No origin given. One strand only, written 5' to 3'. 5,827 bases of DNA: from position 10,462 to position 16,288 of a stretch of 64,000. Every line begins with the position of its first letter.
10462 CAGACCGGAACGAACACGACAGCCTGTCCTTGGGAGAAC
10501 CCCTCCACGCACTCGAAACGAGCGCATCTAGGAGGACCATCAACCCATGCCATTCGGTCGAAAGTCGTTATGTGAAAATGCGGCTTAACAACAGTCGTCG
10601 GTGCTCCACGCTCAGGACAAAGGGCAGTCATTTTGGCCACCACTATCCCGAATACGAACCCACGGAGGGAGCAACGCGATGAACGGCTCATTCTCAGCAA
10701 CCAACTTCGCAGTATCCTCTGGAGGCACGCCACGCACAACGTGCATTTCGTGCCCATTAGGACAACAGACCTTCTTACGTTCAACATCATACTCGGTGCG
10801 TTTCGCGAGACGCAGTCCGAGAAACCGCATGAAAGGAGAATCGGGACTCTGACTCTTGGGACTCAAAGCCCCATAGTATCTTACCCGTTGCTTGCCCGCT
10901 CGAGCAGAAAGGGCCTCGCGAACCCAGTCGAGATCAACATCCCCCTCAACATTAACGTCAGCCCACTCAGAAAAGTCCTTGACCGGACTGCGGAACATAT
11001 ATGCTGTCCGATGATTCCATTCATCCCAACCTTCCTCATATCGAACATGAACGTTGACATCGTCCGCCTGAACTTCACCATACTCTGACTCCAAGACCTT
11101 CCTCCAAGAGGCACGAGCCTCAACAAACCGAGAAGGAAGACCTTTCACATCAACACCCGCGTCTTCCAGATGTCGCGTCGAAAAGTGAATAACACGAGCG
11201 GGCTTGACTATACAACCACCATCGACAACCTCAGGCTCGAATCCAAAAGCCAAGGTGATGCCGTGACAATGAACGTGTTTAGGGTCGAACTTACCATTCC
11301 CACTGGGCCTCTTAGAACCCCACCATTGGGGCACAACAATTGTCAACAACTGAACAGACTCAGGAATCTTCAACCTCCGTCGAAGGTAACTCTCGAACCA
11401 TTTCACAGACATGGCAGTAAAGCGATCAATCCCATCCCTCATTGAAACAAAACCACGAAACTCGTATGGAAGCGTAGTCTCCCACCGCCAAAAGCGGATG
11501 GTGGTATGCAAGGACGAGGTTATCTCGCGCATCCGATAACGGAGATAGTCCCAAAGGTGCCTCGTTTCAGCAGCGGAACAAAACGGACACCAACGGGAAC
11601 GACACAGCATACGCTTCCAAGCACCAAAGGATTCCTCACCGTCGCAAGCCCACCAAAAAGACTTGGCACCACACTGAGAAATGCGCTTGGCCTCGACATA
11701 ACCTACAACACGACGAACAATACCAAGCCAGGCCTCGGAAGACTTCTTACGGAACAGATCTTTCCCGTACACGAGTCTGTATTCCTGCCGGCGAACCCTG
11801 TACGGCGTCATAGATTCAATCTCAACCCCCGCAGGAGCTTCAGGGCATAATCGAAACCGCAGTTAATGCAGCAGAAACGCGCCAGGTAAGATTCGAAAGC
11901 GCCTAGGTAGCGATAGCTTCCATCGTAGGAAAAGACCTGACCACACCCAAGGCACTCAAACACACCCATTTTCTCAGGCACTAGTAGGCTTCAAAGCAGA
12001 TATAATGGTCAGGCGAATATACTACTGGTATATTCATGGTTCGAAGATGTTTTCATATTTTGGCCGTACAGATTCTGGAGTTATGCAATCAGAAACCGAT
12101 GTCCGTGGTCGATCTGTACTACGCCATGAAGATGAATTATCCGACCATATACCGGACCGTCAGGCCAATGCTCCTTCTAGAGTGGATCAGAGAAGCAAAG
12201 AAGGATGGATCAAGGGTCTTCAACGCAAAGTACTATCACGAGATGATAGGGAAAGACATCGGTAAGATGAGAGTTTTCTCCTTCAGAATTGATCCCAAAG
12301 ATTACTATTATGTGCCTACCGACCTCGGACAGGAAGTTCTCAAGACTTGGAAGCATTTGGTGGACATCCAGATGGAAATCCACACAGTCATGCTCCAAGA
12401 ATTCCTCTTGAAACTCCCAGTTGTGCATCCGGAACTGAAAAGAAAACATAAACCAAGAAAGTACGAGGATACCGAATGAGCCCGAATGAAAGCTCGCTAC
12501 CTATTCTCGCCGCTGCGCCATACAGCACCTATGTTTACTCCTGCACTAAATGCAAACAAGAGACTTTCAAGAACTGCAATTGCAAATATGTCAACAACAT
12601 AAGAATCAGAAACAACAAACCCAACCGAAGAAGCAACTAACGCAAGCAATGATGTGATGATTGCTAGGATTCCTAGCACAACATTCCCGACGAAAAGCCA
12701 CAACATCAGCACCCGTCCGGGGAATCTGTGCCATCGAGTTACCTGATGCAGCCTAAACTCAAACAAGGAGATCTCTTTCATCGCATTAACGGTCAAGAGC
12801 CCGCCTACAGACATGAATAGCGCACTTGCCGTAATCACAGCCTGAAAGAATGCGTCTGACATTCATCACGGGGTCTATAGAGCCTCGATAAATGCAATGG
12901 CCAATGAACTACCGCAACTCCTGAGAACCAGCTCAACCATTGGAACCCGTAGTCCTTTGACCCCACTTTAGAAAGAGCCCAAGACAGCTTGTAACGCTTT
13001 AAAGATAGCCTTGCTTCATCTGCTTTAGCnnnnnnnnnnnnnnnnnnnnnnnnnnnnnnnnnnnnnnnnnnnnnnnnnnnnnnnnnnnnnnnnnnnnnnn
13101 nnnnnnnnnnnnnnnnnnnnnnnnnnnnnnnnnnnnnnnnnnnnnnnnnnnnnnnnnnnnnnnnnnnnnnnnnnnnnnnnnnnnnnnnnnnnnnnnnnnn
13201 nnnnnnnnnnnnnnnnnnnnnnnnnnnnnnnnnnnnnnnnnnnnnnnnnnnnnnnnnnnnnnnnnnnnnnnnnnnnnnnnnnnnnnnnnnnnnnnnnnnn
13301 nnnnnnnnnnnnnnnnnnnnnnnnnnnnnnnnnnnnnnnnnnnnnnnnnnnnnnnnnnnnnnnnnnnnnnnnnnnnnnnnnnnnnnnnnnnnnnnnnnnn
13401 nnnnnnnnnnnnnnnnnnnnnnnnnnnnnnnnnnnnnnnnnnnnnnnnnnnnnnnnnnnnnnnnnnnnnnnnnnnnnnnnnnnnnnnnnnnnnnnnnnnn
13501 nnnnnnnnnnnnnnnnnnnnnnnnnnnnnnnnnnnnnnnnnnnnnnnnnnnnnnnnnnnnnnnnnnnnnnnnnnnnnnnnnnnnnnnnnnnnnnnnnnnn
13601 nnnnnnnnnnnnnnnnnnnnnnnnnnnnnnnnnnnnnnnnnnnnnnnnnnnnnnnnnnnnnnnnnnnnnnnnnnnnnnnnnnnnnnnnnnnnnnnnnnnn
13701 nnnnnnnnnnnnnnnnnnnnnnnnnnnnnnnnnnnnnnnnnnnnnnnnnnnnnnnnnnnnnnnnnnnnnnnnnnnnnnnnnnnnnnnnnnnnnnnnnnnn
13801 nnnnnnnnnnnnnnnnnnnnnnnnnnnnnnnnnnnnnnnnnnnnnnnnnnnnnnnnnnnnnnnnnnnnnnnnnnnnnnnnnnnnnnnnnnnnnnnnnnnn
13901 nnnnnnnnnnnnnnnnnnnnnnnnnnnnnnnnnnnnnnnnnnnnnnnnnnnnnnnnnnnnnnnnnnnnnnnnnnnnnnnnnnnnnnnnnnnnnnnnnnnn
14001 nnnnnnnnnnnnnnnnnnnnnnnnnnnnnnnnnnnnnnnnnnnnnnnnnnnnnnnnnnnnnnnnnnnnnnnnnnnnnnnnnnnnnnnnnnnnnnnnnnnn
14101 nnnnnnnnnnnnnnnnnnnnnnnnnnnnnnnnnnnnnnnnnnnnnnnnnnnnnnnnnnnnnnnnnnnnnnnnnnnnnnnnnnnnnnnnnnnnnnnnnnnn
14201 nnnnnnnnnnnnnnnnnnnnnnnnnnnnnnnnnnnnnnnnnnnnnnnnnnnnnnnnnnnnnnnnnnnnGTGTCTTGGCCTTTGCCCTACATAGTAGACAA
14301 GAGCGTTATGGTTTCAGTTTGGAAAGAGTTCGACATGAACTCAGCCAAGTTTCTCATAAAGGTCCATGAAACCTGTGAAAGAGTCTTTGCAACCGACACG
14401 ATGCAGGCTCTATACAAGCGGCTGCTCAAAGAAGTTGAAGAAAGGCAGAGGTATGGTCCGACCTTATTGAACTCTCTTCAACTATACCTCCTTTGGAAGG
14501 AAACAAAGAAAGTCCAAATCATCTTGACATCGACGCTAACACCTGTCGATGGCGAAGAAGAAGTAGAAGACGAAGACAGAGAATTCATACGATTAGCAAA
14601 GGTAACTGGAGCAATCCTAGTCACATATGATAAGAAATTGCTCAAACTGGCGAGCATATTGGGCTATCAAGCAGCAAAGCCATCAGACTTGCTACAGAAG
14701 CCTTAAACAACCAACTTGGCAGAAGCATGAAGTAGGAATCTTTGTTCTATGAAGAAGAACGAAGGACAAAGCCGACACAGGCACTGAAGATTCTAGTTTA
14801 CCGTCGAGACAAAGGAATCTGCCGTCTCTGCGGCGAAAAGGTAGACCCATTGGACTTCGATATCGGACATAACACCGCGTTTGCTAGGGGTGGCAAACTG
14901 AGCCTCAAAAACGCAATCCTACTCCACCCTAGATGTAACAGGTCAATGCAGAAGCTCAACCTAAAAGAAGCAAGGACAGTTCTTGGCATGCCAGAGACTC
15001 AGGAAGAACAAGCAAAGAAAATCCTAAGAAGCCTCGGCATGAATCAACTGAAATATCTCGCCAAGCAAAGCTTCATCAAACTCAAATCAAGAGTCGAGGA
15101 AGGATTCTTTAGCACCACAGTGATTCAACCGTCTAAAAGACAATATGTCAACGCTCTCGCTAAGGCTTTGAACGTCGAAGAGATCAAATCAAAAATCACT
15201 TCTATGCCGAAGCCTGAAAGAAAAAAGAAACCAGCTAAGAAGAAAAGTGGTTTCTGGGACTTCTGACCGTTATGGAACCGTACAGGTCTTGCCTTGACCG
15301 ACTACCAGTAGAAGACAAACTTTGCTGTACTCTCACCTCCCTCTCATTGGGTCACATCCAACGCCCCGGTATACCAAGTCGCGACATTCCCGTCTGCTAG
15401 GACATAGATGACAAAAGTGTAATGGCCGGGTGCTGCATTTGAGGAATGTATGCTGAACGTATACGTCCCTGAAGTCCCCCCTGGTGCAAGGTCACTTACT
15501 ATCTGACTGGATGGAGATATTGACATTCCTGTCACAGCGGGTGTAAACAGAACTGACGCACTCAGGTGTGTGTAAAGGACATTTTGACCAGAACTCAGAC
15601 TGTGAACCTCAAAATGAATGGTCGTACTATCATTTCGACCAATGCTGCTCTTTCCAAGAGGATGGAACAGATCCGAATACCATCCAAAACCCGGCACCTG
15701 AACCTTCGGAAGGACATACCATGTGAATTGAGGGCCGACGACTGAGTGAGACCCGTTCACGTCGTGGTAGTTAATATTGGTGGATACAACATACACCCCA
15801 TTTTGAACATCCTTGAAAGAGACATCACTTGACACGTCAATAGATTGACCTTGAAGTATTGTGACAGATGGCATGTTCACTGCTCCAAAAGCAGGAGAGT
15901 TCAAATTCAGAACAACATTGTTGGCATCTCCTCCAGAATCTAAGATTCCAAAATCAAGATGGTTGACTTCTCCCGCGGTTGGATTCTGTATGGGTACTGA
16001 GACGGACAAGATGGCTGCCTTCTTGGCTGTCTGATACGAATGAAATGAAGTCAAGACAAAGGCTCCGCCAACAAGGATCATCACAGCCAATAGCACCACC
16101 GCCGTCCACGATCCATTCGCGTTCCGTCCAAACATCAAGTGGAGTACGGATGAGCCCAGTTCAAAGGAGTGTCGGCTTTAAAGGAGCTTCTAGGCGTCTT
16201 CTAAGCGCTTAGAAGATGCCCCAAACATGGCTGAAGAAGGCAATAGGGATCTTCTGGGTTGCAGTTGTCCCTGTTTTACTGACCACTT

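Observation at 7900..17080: About 9 kb AT-rich integrated element (integrase + HUH Rep-like + regulator + defence cargo) inserted between a host SPFH operon and a DUF72 gene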

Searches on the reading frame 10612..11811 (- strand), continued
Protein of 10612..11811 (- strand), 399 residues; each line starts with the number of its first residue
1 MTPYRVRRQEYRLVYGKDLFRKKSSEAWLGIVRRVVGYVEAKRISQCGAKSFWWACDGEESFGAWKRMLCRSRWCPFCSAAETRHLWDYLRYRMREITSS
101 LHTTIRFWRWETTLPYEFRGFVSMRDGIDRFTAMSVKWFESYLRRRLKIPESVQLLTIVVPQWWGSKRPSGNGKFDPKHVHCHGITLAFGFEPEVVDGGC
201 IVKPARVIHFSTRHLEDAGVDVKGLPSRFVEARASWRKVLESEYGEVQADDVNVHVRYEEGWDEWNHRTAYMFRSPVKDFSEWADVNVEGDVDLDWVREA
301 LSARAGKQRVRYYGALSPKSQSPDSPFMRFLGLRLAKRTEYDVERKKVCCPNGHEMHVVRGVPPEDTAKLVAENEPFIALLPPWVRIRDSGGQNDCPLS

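Call 97: find_related_loci(query=A1, collection=viral_contigs, flank=10000)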
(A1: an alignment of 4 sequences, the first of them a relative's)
Query A1 (399 aa) in viral_contigs; peptide patterns used: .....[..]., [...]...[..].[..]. (x = any residue, [..] = any of these).
65 stretches matched a pattern, but none encodes a relative of the query by tblastn (E <= 1e-3).

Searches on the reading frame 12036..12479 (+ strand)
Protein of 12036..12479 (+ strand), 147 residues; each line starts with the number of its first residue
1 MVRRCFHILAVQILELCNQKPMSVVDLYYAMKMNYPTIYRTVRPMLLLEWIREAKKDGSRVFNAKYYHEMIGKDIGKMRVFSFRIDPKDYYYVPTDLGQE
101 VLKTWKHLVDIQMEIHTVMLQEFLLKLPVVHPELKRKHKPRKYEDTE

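Call 9: search_protein_families(library=pfam, proteins=[window:12036-12479:+], max_evalue=0.1)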
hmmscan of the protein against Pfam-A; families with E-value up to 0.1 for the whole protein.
window:12036-12479:+ (147 aa): 2 families
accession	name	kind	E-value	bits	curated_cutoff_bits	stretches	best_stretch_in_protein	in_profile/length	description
PF14947.12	HTH_45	-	0.0063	16.9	25.5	0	10-53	8-51/77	Winged helix-turn-helix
PF01978.25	TrmB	-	0.097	13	25.6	0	16-62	17-62/68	Sugar-specific transcriptional regulator TrmB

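Call 11: search_protein_families(library=padloc, proteins=[window:12036-12479:+], max_evalue=0.01)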
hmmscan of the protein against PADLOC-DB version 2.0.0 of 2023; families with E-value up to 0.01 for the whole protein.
window:12036-12479:+ (147 aa): 1 family
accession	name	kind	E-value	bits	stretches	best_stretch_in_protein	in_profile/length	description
PDLC01875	CARF3--CARF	-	0.004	15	1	5-62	143-201/219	-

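Call 12: search_protein_families(library=phrogs, proteins=[window:12036-12479:+], max_evalue=0.01)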
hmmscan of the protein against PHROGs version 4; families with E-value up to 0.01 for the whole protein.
window:12036-12479:+ (147 aa): 0 families

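Call 13: search_protein_families(library=ncbifam, proteins=[window:12036-12479:+], max_evalue=0.01)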
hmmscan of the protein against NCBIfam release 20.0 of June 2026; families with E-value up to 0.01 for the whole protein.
window:12036-12479:+ (147 aa): 0 families

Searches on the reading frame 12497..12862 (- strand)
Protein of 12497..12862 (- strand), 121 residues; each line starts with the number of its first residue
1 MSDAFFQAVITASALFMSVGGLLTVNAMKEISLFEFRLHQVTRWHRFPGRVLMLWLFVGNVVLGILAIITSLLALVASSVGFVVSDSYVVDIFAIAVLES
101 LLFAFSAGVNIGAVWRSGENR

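Call 10: search_protein_families(library=pfam, proteins=[window:12497-12862:-], max_evalue=0.1)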
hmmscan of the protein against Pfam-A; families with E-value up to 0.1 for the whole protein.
window:12497-12862:- (121 aa): 0 families

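Call 11: search_protein_families(library=padloc, proteins=[window:12497-12862:-], max_evalue=0.01)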
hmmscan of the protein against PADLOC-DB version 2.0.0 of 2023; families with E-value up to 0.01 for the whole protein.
window:12497-12862:- (121 aa): 0 families

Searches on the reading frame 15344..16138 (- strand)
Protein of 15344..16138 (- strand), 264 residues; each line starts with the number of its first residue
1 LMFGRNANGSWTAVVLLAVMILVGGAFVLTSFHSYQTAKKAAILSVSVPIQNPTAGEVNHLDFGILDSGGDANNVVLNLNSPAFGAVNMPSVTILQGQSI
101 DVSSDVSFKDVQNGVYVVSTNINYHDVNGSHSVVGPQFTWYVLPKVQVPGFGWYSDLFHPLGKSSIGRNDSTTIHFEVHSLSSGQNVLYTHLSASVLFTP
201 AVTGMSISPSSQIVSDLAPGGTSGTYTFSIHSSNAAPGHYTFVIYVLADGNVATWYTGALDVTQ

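Call 9: search_protein_families(library=pfam, proteins=[window:15344-16138:-], max_evalue=0.1)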
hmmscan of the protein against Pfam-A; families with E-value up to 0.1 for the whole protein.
window:15344-16138:- (264 aa): 1 family
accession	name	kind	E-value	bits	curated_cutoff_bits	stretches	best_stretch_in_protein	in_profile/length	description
PF23861.1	Ribophorin_II_2nd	-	0.023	15.3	23.4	0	216-254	55-95/105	Ribophorin II second domain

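Call 11: search_protein_families(library=padloc, proteins=[window:15344-16138:-], max_evalue=0.01)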
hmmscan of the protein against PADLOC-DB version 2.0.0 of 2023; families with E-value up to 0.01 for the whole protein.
window:15344-16138:- (264 aa): 0 families

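Call 12: search_protein_families(library=phrogs, proteins=[window:15344-16138:-], max_evalue=0.01)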
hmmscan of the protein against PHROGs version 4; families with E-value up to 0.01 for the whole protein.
window:15344-16138:- (264 aa): 0 families

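Call 13: search_protein_families(library=ncbifam, proteins=[window:15344-16138:-], max_evalue=0.01)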
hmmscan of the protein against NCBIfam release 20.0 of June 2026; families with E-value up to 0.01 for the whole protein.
window:15344-16138:- (264 aa): 0 families
